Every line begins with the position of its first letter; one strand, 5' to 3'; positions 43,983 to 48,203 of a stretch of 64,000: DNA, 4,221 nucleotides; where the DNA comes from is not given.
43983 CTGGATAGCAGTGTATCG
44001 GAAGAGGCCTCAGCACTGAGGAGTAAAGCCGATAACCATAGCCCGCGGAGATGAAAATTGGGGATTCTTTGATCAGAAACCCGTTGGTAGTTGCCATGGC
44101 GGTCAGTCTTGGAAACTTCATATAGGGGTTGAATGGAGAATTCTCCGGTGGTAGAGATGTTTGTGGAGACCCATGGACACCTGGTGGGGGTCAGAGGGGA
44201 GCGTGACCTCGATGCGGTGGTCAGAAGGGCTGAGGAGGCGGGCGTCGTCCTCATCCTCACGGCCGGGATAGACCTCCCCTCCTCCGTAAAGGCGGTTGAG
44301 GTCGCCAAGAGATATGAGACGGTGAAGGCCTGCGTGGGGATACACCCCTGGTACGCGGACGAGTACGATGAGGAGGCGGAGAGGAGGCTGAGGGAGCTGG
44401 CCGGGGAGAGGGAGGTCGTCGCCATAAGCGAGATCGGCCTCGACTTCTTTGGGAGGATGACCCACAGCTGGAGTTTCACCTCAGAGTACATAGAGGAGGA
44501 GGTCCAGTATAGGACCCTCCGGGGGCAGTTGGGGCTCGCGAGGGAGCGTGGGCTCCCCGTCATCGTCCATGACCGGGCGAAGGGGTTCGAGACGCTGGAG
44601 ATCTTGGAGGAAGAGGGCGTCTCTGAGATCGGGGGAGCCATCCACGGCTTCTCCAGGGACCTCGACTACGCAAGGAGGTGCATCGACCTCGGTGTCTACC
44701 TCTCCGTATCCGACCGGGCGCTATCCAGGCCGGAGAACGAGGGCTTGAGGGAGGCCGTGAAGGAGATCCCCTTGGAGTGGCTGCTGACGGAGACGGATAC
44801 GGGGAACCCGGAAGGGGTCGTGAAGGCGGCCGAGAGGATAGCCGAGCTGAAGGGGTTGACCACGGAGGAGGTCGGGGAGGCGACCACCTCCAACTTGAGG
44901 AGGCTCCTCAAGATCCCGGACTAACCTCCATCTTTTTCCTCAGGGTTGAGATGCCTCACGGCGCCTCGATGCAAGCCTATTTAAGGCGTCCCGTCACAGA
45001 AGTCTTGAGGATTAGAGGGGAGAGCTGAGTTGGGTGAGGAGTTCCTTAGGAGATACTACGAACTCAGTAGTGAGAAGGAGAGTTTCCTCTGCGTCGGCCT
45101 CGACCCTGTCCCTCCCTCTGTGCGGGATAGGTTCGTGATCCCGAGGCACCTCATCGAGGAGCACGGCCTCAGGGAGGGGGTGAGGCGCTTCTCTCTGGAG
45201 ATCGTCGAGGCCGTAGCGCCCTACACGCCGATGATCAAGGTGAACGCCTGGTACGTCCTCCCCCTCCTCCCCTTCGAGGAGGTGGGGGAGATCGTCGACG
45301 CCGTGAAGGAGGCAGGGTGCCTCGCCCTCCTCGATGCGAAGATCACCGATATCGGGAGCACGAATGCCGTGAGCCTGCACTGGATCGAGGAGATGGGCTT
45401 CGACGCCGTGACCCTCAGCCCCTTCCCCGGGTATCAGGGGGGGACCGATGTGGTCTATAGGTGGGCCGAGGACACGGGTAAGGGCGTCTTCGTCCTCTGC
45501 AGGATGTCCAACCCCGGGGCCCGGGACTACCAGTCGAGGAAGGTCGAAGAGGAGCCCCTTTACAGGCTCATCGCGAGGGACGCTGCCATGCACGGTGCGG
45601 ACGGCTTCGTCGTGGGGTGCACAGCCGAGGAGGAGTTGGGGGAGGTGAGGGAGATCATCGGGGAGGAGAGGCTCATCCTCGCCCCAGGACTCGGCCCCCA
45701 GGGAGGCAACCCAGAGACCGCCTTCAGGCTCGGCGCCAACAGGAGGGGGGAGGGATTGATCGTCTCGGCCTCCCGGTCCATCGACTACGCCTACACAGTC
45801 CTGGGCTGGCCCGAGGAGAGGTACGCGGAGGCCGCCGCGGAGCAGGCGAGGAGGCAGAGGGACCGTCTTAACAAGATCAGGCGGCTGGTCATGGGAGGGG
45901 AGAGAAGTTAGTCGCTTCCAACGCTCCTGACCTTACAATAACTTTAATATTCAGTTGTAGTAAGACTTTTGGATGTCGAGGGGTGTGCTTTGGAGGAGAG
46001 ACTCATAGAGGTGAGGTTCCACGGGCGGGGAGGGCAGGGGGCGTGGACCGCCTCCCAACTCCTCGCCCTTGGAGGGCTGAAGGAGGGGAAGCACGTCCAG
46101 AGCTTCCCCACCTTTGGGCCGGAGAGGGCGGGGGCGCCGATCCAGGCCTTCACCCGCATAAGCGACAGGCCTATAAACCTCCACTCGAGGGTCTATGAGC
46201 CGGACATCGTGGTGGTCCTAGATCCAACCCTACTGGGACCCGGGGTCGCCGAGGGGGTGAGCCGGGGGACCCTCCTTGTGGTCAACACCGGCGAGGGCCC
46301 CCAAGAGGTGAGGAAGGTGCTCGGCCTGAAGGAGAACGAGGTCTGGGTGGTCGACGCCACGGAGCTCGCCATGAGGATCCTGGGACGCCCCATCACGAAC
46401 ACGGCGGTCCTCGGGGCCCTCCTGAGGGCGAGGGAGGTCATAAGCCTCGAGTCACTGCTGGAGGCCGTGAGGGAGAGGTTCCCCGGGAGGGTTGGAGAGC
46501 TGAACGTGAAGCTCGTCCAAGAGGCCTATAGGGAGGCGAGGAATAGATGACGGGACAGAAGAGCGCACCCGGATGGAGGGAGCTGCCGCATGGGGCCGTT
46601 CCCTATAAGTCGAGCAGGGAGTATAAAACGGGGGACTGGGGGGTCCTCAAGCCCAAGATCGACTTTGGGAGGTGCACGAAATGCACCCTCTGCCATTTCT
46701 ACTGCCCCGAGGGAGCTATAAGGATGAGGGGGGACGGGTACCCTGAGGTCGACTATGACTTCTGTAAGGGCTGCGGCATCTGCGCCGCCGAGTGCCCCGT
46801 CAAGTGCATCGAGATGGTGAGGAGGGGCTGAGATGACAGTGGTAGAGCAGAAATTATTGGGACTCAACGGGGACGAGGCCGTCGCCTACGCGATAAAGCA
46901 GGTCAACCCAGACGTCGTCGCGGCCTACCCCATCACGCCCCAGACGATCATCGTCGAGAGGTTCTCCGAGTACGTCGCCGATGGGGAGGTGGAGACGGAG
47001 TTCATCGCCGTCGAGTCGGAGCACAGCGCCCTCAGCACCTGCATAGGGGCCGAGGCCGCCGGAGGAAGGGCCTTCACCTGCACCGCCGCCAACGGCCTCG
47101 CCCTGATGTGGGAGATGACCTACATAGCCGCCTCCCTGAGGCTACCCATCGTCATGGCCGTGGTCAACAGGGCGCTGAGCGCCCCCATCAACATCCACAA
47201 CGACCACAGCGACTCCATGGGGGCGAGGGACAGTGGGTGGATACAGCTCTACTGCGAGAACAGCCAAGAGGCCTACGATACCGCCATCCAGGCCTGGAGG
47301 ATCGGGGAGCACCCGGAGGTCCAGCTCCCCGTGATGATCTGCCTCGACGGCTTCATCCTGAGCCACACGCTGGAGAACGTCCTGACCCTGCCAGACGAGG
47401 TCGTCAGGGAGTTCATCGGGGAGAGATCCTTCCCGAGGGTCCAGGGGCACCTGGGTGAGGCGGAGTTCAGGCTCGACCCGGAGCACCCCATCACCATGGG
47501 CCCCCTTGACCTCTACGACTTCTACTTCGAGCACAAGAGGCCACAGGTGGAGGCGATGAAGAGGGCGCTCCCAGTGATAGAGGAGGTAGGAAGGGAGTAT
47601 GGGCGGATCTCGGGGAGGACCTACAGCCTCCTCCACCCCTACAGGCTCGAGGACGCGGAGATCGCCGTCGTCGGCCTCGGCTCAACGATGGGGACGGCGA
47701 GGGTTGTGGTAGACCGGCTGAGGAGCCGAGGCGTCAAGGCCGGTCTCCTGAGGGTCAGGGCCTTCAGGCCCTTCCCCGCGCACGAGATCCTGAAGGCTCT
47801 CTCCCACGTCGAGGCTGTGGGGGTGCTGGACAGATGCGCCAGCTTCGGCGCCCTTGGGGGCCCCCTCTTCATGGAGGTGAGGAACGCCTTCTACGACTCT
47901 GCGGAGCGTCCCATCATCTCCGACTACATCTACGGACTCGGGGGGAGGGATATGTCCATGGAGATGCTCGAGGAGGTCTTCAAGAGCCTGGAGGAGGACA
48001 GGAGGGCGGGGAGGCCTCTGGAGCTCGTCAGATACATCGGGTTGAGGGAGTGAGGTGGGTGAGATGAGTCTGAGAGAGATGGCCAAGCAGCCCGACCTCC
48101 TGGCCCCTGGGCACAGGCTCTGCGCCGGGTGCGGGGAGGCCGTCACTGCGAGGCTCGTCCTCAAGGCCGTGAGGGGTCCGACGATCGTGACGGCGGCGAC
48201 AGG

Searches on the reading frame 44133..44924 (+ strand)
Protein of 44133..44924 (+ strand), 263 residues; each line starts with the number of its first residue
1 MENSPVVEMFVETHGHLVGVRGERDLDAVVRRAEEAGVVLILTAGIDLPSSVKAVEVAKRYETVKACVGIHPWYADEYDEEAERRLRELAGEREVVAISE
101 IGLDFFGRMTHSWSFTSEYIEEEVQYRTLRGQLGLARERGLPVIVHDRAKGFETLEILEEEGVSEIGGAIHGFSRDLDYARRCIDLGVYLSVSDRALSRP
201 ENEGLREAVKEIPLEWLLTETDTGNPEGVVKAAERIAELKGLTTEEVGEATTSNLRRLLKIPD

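Call 60: search_protein_families(library=pfam, proteins=[window:44133-44924:+], max_evalue=0.00001)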
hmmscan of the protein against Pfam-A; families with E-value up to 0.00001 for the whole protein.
window:44133-44924:+ (263 aa): 1 family
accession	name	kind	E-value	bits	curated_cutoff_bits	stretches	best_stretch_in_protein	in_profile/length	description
PF01026.27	TatD_DNase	-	3.5e-53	181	27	1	13-259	3-252/253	TatD related DNase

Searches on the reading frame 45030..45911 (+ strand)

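Call 60: search_protein_families(library=pfam, proteins=[window:45030-45911:+], max_evalue=0.00001)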
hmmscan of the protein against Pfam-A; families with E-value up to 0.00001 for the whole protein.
window:45030-45911:+ (293 aa): 1 family
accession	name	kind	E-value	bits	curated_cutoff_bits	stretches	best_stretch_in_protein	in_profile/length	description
PF00215.30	OMPdecase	-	3.5e-23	83.1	27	1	20-234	3-188/221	Orotidine 5'-phosphate decarboxylase / HUMPS family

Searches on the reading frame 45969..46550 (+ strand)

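Call 60: search_protein_families(library=pfam, proteins=[window:45969-46550:+], max_evalue=0.00001)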
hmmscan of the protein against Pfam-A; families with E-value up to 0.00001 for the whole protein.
window:45969-46550:+ (193 aa): 1 family
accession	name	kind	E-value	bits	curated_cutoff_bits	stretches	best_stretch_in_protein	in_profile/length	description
PF01558.24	POR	-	3.2e-41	141.8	27.4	1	21-187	1-172/173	Pyruvate ferredoxin/flavodoxin oxidoreductase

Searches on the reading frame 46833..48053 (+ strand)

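Call 60: search_protein_families(library=pfam, proteins=[window:46833-48053:+], max_evalue=0.00001)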
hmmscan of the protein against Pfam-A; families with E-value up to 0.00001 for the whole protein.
window:46833-48053:+ (406 aa): 3 families
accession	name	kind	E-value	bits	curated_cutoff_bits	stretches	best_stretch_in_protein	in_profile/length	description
PF01855.24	POR_N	-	5.4e-72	242.7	27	1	20-252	2-229/231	Pyruvate flavodoxin/ferredoxin oxidoreductase, thiamine diP-bdg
PF17147.9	PFOR_II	-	5.3e-30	104.2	27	1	275-377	1-100/102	Pyruvate:ferredoxin oxidoreductase core domain II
PF02780.25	Transketolase_C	-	5e-06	26.9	25.9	1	273-383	8-117/124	Transketolase, C-terminal domain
